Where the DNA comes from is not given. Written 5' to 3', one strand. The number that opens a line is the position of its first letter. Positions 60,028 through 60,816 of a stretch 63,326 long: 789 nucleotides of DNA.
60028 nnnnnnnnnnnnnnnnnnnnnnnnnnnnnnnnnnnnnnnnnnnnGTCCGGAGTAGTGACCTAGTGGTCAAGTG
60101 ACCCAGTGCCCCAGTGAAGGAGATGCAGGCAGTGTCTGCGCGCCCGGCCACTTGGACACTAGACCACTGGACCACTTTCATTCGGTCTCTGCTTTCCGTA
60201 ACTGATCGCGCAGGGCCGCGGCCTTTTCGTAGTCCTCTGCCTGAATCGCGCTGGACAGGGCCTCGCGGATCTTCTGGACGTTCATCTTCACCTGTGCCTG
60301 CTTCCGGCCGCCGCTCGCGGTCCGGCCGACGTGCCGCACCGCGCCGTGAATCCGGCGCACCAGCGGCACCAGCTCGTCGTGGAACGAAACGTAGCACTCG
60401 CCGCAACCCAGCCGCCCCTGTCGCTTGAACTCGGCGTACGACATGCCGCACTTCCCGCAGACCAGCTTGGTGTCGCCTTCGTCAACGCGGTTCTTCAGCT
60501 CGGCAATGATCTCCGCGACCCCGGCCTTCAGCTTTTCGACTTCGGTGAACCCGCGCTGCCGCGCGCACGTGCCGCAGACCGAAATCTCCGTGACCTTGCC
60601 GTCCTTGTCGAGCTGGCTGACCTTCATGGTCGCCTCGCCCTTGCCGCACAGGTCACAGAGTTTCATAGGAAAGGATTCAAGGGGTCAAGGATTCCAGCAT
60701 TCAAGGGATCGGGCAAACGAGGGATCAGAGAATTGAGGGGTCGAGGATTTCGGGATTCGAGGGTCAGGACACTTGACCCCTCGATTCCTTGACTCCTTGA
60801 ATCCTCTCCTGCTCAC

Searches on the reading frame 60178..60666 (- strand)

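Call 5: search_protein_families(library=pfam, proteins=[window:60178-60666:-], max_evalue=0.001)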
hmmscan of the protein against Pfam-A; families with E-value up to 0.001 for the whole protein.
window:60178-60666:- (162 aa): 1 family
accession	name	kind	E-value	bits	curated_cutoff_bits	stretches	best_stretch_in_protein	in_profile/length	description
PF02151.25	UVR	-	1.4e-06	28.3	21.5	1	131-160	5-34/36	UvrB/uvrC motif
